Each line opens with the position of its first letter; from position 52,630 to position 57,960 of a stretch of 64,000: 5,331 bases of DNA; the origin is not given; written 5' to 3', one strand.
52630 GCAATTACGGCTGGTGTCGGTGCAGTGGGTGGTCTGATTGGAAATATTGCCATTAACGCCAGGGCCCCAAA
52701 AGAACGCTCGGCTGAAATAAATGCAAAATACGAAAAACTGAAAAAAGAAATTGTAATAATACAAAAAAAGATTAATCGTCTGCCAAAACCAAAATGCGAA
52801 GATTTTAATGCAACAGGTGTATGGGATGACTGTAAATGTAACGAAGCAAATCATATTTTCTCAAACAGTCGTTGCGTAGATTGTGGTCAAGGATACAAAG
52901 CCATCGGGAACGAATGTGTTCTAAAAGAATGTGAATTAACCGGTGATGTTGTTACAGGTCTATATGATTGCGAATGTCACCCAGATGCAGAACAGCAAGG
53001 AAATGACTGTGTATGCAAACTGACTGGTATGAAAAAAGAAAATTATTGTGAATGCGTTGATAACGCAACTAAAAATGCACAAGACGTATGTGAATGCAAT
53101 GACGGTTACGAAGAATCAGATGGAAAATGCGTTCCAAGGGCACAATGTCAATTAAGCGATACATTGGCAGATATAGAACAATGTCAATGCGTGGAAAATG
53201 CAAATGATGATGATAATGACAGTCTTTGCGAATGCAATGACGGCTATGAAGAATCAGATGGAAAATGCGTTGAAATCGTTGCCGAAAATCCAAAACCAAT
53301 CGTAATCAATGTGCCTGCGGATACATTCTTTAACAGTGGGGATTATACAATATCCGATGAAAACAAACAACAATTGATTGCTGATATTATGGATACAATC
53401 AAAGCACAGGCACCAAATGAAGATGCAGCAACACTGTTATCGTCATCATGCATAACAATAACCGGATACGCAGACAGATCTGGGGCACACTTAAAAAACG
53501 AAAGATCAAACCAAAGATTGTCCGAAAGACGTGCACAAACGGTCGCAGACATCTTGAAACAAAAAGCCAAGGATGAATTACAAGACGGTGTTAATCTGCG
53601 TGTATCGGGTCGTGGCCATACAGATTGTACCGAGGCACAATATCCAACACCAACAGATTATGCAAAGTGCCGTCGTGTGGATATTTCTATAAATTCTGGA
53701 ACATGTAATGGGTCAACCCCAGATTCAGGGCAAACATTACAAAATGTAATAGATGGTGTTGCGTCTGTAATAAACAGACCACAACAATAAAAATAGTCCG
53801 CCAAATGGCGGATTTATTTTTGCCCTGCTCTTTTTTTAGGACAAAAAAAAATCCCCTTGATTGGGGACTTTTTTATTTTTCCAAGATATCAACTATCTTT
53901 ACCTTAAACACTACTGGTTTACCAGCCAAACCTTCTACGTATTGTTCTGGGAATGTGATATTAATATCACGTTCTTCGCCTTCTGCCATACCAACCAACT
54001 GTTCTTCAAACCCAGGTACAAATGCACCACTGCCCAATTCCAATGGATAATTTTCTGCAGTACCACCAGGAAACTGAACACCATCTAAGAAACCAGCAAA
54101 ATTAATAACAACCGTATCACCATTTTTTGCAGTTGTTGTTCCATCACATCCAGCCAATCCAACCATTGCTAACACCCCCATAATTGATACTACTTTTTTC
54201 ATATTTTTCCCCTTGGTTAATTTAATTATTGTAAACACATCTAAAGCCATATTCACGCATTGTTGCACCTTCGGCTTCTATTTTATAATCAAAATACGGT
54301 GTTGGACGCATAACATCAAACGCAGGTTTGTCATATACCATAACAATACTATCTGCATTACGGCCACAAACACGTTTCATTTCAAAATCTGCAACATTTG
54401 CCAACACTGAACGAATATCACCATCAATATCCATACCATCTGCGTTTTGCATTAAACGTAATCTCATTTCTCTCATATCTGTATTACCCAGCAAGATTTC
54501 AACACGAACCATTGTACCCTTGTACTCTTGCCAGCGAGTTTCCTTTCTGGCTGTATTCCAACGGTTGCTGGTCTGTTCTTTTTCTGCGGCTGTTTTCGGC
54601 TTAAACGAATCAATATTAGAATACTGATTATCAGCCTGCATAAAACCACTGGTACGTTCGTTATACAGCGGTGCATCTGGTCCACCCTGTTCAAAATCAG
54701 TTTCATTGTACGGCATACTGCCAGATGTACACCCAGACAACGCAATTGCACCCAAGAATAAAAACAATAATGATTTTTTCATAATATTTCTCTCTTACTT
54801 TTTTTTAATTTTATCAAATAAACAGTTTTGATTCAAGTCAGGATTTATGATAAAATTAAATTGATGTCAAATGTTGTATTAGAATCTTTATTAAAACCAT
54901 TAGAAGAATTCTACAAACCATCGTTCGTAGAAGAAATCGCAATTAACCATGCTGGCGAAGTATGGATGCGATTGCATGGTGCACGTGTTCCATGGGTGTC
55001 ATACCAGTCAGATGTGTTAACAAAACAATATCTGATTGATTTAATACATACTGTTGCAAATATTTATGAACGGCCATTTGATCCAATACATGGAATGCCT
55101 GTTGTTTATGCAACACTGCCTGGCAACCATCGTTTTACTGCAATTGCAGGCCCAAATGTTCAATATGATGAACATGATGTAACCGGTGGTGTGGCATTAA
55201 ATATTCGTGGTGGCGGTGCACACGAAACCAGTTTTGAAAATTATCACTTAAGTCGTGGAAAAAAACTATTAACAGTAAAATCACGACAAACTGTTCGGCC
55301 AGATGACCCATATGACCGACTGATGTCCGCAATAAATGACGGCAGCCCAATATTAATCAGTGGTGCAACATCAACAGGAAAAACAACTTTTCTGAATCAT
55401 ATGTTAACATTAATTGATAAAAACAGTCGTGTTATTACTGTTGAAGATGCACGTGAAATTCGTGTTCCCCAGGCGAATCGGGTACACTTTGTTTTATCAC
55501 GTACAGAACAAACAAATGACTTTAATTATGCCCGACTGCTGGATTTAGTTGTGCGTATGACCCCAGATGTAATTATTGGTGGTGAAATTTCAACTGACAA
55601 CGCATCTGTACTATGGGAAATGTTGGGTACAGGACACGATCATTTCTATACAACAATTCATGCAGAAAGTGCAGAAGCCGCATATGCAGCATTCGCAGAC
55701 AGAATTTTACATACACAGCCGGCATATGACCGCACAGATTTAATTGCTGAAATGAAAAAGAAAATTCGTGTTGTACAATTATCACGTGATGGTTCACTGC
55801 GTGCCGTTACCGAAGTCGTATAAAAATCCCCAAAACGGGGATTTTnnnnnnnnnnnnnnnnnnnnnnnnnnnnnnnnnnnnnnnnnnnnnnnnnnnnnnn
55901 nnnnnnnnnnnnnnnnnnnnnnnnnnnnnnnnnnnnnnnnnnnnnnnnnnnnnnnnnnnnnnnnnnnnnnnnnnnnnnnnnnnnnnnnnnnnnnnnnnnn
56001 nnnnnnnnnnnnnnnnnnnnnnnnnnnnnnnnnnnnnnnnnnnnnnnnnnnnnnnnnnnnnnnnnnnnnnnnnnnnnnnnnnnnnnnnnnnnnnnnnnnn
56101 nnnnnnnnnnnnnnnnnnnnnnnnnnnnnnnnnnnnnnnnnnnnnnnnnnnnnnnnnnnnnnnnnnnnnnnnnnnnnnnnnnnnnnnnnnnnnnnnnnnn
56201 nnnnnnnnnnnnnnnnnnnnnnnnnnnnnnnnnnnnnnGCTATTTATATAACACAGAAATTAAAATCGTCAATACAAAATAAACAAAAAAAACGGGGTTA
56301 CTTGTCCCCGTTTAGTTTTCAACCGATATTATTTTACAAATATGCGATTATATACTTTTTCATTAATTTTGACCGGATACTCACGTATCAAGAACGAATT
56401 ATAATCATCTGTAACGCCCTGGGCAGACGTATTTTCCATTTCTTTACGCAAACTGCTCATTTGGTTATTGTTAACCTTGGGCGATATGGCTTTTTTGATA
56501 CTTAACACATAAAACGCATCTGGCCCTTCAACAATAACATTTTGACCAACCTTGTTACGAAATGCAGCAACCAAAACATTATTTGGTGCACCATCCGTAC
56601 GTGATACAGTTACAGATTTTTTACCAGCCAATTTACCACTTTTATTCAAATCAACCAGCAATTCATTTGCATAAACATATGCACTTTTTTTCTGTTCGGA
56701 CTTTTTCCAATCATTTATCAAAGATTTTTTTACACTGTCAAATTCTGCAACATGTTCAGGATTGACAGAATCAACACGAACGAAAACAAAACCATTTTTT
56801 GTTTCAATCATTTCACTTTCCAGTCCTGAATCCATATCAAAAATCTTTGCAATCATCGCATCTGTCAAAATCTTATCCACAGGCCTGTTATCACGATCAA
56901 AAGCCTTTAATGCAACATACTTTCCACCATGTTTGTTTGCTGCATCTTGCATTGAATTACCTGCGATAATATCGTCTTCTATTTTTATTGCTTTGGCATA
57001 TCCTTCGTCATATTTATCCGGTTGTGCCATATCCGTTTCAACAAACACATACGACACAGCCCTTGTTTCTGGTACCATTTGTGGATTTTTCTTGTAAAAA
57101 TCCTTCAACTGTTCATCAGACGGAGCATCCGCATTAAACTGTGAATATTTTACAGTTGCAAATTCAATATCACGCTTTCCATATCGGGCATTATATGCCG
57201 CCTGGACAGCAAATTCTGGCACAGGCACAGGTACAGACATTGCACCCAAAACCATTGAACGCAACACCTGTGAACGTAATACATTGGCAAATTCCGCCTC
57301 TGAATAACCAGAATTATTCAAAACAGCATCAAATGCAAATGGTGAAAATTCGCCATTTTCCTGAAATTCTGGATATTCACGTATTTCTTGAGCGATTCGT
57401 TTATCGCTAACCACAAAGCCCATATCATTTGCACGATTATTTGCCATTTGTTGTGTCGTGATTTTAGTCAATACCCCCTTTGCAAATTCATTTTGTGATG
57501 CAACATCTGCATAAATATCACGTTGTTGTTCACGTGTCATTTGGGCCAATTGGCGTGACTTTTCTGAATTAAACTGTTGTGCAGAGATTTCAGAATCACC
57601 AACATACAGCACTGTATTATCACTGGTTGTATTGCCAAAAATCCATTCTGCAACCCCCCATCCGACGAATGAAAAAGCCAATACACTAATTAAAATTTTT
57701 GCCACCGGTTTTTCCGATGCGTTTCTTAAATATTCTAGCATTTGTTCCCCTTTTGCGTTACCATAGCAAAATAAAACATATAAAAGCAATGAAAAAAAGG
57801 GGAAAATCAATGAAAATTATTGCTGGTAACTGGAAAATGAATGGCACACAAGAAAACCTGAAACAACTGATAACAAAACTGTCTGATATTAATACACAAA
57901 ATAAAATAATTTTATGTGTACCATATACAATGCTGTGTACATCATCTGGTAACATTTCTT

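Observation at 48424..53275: An EGF-like mini-module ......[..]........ is shuffled among three consecutive operon genes (and partially a fourth protein)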

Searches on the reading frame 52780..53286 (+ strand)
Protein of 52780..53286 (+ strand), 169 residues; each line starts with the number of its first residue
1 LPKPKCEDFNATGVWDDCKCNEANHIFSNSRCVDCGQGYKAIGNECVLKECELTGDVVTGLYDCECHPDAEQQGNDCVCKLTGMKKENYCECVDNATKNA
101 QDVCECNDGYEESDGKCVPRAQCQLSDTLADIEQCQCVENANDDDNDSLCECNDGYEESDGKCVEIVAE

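Call 64: predict_structure(alignment_id=A4)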
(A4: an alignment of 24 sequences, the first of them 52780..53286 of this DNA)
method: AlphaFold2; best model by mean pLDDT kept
length: 169 residues; sequences in the alignment: 24
mean_pLDDT: 84.6   pTM: 0.48
mean pLDDT of the five models: 84.6, 82.1, 81.6, 81.0, 78.9
residues with pLDDT >= 90: 67; 70-90: 77; 50-70: 25; < 50: 0
segments of 3 or more residues with pLDDT < 50: none
pLDDT, mean of each block of 10 residues (from residue 1): 90 92 93 89 86 70 78 87 90 95 93 87 63 75 74 90 85
secondary structure, 60 per line:
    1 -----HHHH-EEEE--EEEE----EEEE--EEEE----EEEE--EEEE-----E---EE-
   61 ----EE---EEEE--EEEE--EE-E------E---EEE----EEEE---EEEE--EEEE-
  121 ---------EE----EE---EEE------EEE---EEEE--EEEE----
elements in order: H6-9 E11-14 E17-20 E25-28 E31-34 E39-42 E45-48 E70-73 E76-79 E96-98 E103-106 E110-113 E116-119 E141-143 E150-152 E156-159 E162-165
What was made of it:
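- The stalk model has pLDDT 84.6 and is all hairpins (call 64).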

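Call 68: fold_search(model_id=the predicted structure, library=pdb)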
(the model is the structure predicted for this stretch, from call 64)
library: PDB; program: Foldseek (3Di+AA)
matches with E <= 10: 305; with E <= 0.001: 0
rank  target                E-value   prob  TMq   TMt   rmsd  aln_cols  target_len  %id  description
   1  8ezl_A                2.3e-02  0.18  0.17  0.17  27.7       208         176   16  Pfs25 in complex with transmission-reducing antibody AS01-50 (released 2023-08-16)
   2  6pog_B                2.4e-02  0.25  0.16  0.12  15.1       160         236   18  Crystal structure of the NELL2 EGF1-6-Robo3 FN1 complex (released 2020-05-06)
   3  6phf_E                3.6e-02  0.15  0.17  0.17  25.1       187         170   16  Pfs25 in complex with the human transmission blocking antibody 2587 (released 2019-10-02)
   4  7pfp_C                5.6e-02  0.20  0.18  0.10  15.5       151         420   18  Full-length cryo-EM structure of the native human uromodulin (UMOD)/Tamm-Horsfall protein (THP) filament (released 2022-03-16)
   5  6b0a_A                6.0e-02  0.14  0.16  0.17  22.2       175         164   19  Crystal structure of Pfs25 in complex with the transmission blocking antibody 1269 (released 2017-11-15)
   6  6phd_C                6.4e-02  0.16  0.20  0.20  21.4       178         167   17  Pfs25 in complex with the human transmission blocking antibody 2586 (released 2019-10-02)
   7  6pol_B                6.8e-02  0.35  0.23  0.29  11.3       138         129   20  Crystal structure of the human NELL1 EGF1-3-Robo3 FN1 complex (released 2020-05-06)
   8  4xbm_B                6.8e-02  0.15  0.20  0.13  10.2       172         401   17  X-ray crystal structure of Notch ligand Delta-like 1 (released 2015-03-11)
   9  1z1y_B                6.8e-02  0.09  0.14  0.13  21.6       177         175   16  Crystal structure of Methylated Pvs25, an ookinete protein from Plasmodium vivax (released 2005-12-06)
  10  6b08_A                7.8e-02  0.13  0.17  0.17  25.0       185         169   18  Crystal structure of Pfs25 in complex with the transmission blocking antibody 1276 (released 2017-11-15)
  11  6phc_I                1.0e-01  0.13  0.18  0.18  24.1       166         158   18  Pfs25 in complex with the human transmission blocking antibody 2544 (released 2019-10-02)
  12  6phb_I                1.2e-01  0.11  0.18  0.18  24.3       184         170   18  Pfs25 in complex with the human transmission blocking antibody 2530 (released 2019-10-02)
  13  3i2t_A                1.2e-01  0.09  0.13  0.06  12.8       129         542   19  Crystal structure of the unliganded Drosophila Epidermal Growth Factor Receptor ectodomain (released 2009-09-08)
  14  8jut_A                1.2e-01  0.09  0.15  0.02  18.3       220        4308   12  rat megalin RAP complex (released 2024-06-19)
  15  1ext_A                1.4e-01  0.12  0.17  0.18  11.4       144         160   15  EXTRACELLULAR DOMAIN OF THE 55KDA TUMOR NECROSIS FACTOR RECEPTOR. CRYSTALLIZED AT PH3.7 IN P 21 21 21. (released 1997-01-11)
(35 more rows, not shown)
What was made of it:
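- On TNFR/NGFR cysteine-rich domain: Foldseek gives TNFR1 at E=0.14-0.3 and TM about 0.17 for the stalk (call 68).
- Closest known: TNFR cysteine-rich domains, furin-like repeats and laminin-type EGF stacks. Same: Foldseek lists TNFR1, the insulin-receptor CR region, RSPO2 Fu1-Fu2 and the EphA2 CRD among its best matches (call 68).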

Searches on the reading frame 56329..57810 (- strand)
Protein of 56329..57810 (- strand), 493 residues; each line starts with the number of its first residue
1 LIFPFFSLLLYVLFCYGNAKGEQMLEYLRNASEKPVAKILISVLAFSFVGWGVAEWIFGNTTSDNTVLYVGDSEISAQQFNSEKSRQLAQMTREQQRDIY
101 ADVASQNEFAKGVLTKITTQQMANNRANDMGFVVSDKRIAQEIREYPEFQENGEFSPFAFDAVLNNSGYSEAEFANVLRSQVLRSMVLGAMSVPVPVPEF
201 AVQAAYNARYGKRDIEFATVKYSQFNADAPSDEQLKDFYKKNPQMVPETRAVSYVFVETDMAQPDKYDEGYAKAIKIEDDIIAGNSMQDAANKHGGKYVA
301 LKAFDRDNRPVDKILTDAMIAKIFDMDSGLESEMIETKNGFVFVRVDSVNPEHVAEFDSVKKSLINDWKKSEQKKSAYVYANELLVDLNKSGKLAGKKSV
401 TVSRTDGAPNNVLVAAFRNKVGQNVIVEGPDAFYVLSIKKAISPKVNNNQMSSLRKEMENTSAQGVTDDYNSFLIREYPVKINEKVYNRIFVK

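Call 39: search_protein_families(library=pfam, proteins=[window:56329-57810:-], max_evalue=0.01)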
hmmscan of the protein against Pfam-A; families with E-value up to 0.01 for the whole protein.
window:56329-57810:- (493 aa): 4 families
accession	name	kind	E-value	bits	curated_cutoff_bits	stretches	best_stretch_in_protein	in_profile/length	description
PF13624.11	SurA_N_3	-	9.2e-36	123.6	27.2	1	24-186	1-160/162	SurA-like N-terminal domain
PF13623.11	SurA_N_2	-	3.5e-21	76.1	28.5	1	25-163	1-144/145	SurA-like N-terminal domain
PF13145.12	Rotamase_2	-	4e-16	60.4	27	1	230-362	1-121/121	PPIC-type PPIASE domain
PF09312.16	SurA_N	-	0.002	18.7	30.8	1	87-185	21-115/118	SurA N-terminal domain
